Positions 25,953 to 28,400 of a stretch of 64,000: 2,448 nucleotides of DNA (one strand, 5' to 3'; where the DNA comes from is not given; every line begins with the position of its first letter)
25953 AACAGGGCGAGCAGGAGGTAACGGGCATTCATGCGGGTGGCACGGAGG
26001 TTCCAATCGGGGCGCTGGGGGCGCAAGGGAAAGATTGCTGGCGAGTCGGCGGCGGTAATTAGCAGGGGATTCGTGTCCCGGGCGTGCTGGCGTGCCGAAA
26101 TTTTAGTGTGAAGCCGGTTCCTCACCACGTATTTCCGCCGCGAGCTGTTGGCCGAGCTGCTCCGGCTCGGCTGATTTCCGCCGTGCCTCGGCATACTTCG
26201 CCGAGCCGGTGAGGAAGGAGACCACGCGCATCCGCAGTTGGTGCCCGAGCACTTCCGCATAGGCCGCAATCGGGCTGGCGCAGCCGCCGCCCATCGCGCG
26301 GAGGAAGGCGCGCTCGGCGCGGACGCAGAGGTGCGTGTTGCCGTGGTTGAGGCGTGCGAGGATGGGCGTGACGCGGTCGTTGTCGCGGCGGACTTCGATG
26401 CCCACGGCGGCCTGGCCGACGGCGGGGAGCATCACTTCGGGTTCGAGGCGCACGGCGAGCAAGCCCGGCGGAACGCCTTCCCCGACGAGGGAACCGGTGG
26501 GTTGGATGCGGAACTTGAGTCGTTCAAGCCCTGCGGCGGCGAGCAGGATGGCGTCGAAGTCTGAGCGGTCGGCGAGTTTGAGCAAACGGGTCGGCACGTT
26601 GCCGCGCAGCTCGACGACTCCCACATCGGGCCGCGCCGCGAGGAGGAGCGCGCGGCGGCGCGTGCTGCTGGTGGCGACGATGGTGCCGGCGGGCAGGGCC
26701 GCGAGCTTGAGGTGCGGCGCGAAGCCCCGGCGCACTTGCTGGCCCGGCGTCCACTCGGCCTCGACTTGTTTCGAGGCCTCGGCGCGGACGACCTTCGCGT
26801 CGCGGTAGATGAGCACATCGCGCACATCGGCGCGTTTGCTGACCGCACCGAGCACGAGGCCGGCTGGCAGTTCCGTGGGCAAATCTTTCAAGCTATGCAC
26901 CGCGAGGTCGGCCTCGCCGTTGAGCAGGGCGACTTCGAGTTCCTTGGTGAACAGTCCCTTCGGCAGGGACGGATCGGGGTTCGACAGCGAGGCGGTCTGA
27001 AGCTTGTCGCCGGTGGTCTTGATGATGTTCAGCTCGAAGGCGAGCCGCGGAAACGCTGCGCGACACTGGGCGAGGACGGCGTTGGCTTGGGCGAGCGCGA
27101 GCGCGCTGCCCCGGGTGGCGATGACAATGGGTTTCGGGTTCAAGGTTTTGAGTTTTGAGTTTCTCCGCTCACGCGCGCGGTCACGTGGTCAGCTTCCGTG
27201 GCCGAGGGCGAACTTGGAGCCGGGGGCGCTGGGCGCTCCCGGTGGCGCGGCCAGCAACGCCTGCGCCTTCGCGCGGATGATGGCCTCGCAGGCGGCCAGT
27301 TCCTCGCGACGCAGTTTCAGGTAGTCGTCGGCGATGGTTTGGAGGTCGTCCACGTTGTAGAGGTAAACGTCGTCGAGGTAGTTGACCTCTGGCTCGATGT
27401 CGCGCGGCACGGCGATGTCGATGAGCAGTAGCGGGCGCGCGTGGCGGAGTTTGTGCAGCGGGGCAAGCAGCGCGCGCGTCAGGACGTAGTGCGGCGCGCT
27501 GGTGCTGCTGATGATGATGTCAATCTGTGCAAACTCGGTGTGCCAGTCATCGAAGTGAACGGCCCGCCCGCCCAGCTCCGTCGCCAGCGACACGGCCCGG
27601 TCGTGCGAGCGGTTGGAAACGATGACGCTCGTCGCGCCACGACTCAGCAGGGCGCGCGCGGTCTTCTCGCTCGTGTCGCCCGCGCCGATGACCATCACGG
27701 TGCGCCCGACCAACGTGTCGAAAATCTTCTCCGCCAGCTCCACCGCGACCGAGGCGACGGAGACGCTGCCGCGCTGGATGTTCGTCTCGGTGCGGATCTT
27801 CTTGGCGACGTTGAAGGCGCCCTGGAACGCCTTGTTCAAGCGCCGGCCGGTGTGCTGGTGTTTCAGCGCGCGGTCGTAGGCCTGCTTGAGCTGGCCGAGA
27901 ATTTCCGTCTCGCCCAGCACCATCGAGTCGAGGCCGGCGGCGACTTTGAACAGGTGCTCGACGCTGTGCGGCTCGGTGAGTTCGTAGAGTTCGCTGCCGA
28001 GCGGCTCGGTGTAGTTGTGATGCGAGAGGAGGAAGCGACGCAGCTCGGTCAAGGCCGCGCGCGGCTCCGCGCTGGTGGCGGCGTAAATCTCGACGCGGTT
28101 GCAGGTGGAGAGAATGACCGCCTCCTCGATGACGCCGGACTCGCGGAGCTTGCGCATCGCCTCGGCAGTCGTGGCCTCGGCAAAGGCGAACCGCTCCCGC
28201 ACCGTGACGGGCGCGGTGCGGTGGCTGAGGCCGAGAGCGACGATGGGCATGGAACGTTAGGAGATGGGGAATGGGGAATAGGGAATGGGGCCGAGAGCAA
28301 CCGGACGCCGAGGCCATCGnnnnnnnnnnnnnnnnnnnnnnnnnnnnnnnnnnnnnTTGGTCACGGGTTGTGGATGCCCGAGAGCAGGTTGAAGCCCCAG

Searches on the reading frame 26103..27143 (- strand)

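Call 31: search_protein_families(library=ncbifam, max_evalue=0.00001, proteins=[window:26103-27143:-])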
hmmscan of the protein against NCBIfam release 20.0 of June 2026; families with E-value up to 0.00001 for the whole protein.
window:26103-27143:- (346 aa): 2 families
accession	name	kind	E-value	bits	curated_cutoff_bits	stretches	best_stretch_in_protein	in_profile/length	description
TIGR00212.1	hemC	equivalog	5.8e-83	278.3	164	2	145-338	109-289/293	hydroxymethylbilane synthase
NF002202.0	PRK01066.1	equivalog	5.5e-34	117.5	251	2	3-119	18-129/241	hydroxymethylbilane synthase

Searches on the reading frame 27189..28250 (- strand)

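Call 31: search_protein_families(library=ncbifam, max_evalue=0.00001, proteins=[window:27189-28250:-])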
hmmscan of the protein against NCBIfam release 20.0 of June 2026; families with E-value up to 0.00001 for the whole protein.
window:27189-28250:- (353 aa): 13 families
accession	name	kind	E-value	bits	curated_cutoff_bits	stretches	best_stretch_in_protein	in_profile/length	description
TIGR01035.1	hemA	equivalog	6.9e-107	357.9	209.55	1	3-331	1-328/416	glutamyl-tRNA reductase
NF000744.0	PRK00045.1-3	equivalog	5.9e-93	312.1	429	1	1-334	1-339/447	glutamyl-tRNA reductase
NF000750.0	PRK00045.3-4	equivalog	1.5e-51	175.8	289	1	3-307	3-306/439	glutamyl-tRNA reductase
NF000752.0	PRK00045.4-2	equivalog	2.2e-43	149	381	1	43-330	46-308/412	glutamyl-tRNA reductase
NF010548.0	PRK13940.1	equivalog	6.3e-43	147.2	469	1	1-325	1-318/414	glutamyl-tRNA reductase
NF000751.1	PRK00045.4-1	equivalog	4.6e-34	118.2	478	1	40-323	43-304/426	glutamyl-tRNA reductase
NF001909.0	PRK00676.1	equivalog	8.8e-24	84.2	478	1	5-319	5-299/338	glutamyl-tRNA reductase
NF006162.0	PRK08306.1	equivalog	1.5e-08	34.3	261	1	173-280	144-243/297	dipicolinate synthase subunit DpsA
TIGR02853.1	spore_dpaA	equivalog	4.4e-08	32.7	319.65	1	164-267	132-232/287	dipicolinic acid synthetase subunit A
NF001310.0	PRK00258.1-2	equivalog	1.3e-07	31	221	1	178-252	117-196/279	shikimate dehydrogenase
NF001312.0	PRK00258.1-4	equivalog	3.2e-07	29.9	295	1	183-251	128-198/285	shikimate dehydrogenase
TIGR01470.1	cysG_Nterm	subfamily_domain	4.4e-06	26.5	62.3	0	176-253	3-80/205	siroheme synthase, N-terminal domain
TIGR00507.1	aroE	equivalog_domain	4.8e-06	25.9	200.2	1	179-255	113-191/270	shikimate dehydrogenase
